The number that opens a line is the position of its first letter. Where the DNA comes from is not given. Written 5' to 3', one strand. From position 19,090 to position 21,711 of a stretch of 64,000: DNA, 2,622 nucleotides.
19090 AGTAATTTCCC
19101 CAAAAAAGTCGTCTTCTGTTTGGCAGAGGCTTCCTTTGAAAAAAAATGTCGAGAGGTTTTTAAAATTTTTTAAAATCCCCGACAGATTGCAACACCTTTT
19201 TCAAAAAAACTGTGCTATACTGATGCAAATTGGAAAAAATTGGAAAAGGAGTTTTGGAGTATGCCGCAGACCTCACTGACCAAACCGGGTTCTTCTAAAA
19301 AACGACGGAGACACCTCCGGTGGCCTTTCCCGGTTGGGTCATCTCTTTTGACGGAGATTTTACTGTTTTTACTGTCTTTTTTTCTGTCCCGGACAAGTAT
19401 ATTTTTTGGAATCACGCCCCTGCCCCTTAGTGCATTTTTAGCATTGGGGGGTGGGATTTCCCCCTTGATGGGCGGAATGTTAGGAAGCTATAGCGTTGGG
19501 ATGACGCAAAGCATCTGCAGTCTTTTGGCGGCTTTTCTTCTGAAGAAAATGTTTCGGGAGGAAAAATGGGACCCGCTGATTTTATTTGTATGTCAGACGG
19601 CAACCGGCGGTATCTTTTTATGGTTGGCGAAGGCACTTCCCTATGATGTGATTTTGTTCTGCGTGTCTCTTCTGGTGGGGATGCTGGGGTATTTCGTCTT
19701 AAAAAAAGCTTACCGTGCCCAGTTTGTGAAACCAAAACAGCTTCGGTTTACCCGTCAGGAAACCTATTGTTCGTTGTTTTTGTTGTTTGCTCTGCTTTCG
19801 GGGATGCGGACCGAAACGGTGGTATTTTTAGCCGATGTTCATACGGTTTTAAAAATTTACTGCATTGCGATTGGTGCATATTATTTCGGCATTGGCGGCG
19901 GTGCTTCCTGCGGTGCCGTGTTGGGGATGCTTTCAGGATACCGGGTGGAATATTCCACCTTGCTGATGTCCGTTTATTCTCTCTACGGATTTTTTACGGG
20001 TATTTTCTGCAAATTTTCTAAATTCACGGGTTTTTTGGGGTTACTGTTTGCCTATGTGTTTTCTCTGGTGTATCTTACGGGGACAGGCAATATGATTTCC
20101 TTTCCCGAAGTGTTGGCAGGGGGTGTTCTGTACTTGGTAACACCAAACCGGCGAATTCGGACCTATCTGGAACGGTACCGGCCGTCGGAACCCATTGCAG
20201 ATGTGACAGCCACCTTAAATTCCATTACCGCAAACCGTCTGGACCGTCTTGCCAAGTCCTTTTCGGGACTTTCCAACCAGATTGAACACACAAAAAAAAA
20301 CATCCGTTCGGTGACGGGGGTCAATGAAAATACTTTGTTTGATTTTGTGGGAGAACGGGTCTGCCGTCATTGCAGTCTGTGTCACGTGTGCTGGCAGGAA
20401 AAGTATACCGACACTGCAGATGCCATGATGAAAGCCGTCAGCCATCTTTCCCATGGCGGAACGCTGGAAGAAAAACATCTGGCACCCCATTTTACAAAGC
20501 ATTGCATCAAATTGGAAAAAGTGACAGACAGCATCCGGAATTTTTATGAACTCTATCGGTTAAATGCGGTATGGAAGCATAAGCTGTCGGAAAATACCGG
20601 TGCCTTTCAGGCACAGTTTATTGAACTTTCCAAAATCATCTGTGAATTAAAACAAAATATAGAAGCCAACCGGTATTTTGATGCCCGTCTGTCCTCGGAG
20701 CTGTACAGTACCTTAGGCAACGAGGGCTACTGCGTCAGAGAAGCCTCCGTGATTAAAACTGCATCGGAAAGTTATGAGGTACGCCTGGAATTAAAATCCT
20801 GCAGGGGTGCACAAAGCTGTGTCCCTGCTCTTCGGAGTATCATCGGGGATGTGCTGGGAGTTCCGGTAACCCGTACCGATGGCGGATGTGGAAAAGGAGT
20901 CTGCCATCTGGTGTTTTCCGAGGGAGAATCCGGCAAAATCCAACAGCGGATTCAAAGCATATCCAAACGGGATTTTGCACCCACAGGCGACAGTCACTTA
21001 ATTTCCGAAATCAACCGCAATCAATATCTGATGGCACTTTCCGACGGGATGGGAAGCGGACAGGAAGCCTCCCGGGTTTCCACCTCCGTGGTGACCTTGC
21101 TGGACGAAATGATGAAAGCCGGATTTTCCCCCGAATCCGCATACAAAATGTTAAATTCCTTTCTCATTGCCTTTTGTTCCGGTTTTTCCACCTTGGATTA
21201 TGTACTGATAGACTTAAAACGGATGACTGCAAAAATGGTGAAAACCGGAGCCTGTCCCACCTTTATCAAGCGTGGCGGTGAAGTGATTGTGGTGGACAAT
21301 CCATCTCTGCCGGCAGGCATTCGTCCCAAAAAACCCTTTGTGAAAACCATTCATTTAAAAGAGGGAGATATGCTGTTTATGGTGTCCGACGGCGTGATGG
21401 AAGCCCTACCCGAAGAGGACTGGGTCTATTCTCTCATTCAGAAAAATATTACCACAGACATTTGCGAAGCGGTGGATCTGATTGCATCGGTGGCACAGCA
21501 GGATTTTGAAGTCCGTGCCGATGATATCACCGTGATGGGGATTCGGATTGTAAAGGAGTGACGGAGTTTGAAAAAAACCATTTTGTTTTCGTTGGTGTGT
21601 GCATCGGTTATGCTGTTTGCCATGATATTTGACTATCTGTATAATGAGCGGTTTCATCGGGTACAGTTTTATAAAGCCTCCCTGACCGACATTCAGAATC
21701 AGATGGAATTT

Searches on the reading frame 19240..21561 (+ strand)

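Call 79: search_protein_families(library=pfam, proteins=[window:19240-21561:+], max_evalue=0.00001)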
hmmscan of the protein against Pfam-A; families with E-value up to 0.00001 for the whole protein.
window:19240-21561:+ (773 aa): 2 families
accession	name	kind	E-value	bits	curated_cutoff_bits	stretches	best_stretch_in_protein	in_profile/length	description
PF19732.4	SpoIIE_N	-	1.2e-40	140.1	27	1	38-560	40-584/605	Stage II sporulation protein E N-terminal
PF07228.17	SpoIIE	-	1.4e-26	94.1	25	1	594-770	3-191/192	Stage II sporulation protein E (SpoIIE)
